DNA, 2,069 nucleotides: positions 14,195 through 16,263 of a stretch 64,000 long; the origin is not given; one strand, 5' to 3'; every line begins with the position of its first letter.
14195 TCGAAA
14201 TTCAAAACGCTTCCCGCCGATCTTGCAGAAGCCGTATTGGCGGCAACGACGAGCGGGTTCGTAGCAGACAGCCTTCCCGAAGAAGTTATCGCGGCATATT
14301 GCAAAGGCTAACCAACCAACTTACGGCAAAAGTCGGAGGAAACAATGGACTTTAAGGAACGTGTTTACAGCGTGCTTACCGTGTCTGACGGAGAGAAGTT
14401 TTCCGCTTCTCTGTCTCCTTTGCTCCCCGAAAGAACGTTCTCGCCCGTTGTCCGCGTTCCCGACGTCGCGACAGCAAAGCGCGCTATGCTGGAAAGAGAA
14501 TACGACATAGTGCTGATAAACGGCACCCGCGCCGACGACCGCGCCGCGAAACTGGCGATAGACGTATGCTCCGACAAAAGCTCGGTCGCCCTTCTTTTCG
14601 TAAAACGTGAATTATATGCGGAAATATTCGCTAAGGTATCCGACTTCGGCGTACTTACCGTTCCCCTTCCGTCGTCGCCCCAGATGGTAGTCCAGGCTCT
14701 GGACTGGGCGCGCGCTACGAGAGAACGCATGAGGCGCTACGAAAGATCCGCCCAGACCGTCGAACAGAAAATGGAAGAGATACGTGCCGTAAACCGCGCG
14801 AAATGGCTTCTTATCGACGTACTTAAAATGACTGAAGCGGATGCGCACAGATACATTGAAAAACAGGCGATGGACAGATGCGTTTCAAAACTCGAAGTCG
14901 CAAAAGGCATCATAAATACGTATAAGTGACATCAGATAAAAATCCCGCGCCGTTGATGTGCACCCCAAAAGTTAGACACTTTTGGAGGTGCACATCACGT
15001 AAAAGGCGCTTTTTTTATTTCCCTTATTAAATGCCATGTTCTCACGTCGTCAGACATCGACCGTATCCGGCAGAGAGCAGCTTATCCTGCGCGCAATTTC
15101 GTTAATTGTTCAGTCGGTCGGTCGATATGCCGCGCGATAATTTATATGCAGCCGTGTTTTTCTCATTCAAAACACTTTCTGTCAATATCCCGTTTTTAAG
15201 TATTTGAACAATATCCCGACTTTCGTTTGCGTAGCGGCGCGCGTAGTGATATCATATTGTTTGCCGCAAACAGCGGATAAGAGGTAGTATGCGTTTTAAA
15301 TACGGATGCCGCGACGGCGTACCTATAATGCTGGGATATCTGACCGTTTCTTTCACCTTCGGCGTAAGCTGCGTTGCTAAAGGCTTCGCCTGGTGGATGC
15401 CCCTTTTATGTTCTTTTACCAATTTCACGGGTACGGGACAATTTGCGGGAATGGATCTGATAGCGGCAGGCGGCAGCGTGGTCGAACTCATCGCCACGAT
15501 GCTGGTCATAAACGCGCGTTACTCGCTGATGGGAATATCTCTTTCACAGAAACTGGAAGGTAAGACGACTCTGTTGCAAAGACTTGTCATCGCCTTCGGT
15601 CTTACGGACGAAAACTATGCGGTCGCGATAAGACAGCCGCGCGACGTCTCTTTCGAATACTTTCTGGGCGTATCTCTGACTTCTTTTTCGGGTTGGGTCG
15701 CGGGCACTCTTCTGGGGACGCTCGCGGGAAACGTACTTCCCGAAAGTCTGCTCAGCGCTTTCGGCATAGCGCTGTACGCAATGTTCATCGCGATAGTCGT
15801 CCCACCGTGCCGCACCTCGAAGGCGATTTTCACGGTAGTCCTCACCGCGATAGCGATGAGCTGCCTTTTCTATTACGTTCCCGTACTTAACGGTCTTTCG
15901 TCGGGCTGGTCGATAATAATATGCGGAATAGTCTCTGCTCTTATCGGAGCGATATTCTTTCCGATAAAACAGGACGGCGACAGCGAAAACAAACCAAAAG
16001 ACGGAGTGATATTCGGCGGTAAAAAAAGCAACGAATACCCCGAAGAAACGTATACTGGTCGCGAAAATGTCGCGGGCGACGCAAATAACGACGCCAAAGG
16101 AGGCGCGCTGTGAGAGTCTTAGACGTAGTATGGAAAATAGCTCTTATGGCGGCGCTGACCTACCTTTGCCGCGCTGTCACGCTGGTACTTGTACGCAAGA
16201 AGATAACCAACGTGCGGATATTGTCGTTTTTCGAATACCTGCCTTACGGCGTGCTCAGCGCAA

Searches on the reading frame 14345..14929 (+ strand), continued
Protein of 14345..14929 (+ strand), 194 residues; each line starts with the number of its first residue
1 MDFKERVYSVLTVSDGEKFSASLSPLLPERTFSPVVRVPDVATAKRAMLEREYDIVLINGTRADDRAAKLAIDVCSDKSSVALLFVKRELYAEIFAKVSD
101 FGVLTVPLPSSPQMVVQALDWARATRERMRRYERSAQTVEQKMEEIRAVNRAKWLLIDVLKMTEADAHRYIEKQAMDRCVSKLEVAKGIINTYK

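Call 50: search_solved_structures(query=A1, max_evalue=1, show_alignments=5)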
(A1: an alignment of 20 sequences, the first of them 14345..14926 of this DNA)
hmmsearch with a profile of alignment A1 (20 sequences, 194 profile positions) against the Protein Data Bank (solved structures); distinct sequences matched with E-value up to 1: 60.
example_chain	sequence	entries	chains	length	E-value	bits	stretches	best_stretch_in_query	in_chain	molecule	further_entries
1s8n_A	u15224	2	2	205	5.9e-15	58.3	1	10-192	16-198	putative antiterminator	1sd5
6wsh_A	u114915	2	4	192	1.2e-06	31.2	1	13-190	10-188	Response regulator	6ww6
1qo0_D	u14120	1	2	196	2.5e-06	30.2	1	100-190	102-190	AMIR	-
1zit_A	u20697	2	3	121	7e-06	28.7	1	10-114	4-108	transcriptional regulator (NtrC family)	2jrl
4akk_A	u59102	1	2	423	5.4e-05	25.8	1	117-190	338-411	NITRATE REGULATORY PROTEIN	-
5lwk_A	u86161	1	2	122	7.2e-05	25.4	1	30-115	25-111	Transcriptional regulatory protein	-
3dzd_A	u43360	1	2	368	9.4e-05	25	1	10-115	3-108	Transcriptional regulator (NtrC family)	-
6m8o_A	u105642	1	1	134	0.00017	24.2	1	11-128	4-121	DNA-binding response regulator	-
5lwl_A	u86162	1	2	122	0.00017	24.2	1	30-113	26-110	Transcriptional regulatory protein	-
3hv2_A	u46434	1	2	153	0.002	20.7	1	9-131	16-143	Response regulator/HD domain protein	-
6zxc_A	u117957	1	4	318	0.003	20.1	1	10-103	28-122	Putative GGDEF/response regulator receiver domain protein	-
4lzl_A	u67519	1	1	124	0.0031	20.1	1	13-110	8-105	Response regulator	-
6zxb_A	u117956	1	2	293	0.0032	20.1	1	10-103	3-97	Putative GGDEF/response regulator receiver domain protein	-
6zxm_A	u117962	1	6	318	0.0032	20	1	10-103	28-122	Putative GGDEF/response regulator receiver domain protein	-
4hnq_A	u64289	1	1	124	0.0081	18.7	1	8-120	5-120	Chemotaxis protein CheY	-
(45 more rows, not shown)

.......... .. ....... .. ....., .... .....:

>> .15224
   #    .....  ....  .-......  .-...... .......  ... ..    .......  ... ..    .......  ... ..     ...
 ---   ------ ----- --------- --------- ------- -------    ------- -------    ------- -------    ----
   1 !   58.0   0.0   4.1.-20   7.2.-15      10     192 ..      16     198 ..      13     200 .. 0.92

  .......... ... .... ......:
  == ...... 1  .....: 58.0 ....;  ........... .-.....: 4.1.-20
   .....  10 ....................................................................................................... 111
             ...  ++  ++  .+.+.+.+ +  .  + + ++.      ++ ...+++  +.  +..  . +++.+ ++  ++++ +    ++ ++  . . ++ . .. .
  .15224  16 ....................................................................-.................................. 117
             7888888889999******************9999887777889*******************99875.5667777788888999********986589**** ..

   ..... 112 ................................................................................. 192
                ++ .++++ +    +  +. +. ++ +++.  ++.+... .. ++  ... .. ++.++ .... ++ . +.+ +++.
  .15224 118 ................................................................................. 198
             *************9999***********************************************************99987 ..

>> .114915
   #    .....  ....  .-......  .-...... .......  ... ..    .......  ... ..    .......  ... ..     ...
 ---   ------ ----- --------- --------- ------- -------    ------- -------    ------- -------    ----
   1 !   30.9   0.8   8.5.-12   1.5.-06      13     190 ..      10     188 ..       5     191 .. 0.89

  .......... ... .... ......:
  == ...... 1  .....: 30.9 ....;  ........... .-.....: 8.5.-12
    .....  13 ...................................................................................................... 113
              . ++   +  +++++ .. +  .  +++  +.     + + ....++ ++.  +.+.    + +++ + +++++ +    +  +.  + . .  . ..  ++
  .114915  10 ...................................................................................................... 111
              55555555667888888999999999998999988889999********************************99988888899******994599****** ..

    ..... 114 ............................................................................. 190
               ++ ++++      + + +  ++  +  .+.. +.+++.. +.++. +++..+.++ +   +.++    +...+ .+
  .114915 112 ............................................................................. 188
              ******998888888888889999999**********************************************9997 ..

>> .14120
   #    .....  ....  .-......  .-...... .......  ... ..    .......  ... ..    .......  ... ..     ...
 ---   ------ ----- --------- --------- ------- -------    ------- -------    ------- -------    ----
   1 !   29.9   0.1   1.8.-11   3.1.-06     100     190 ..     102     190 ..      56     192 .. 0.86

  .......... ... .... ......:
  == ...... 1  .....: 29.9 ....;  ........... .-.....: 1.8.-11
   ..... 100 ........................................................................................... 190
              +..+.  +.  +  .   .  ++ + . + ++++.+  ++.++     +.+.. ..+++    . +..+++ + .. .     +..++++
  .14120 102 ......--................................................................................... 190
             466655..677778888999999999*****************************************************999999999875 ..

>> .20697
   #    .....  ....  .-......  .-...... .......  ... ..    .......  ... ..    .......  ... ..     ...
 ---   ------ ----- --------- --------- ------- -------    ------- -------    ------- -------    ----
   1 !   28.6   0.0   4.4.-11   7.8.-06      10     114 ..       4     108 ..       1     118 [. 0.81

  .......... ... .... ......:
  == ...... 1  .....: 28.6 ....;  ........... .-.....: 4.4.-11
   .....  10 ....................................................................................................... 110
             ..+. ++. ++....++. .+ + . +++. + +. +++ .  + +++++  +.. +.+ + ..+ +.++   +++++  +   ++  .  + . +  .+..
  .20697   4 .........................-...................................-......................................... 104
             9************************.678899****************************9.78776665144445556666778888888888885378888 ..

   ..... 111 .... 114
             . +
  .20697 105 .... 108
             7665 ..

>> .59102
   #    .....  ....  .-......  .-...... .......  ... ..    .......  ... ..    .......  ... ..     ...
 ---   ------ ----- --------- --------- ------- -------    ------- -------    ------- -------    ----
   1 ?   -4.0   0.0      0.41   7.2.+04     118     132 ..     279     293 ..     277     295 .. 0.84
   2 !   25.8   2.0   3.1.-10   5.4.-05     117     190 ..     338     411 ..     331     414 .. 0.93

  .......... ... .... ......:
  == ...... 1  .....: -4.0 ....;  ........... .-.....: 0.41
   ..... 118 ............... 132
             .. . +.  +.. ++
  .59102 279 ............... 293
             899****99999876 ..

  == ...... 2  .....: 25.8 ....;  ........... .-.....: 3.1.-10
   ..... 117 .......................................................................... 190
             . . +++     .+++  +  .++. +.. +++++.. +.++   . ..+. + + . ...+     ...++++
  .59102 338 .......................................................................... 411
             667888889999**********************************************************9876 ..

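Call 57: search_protein_families(library=pfam, proteins=[L016:4762-6015:+, L038:14023-14916:-, L038:13154-13645:-])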
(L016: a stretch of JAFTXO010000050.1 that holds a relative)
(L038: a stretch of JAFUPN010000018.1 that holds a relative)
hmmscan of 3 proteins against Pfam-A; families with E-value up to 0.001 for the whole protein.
L016:4762-6015:+ (418 aa): 3 families
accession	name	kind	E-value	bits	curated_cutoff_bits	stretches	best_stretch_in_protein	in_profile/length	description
PF07992.20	Pyr_redox_2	-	2.2e-53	182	26.1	1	11-304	2-291/291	Pyridine nucleotide-disulphide oxidoreductase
PF00070.33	Pyr_redox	-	1.9e-15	57.5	22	1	153-221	1-68/82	Pyridine nucleotide-disulphide oxidoreductase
PF18267.7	Rubredoxin_C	-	4.6e-05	23.7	25.9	0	327-386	5-70/70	Rubredoxin NAD+ reductase C-terminal domain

L038:14023-14916:- (297 aa): 1 family
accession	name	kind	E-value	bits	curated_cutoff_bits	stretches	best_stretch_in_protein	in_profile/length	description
PF00119.25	ATP-synt_A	-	6.8e-16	59.2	33.9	1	99-286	9-216/217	ATP synthase A chain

L038:13154-13645:- (163 aa): 1 family
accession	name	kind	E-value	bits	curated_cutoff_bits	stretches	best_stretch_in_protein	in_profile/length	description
PF00430.23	ATP-synt_B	-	4.2e-18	66.1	28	1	11-139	2-130/132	ATP synthase B/B' CF(0)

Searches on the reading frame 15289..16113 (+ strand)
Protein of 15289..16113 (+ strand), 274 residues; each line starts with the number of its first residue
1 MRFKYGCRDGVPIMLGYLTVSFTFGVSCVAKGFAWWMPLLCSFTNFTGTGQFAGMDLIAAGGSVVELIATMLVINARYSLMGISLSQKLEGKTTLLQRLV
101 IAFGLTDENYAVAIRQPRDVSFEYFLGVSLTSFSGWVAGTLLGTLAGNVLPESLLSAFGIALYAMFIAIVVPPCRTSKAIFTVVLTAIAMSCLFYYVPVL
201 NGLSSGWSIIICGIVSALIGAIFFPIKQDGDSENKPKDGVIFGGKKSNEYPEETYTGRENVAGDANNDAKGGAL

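Call 4: search_protein_families(library=pfam, proteins=[window:15289-16113:+])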
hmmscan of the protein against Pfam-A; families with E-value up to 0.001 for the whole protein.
window:15289-16113:+ (274 aa): 1 family
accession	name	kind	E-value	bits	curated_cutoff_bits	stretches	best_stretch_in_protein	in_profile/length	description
PF03591.19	AzlC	-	3.2e-42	144.7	32.1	1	12-150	1-137/137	AzlC protein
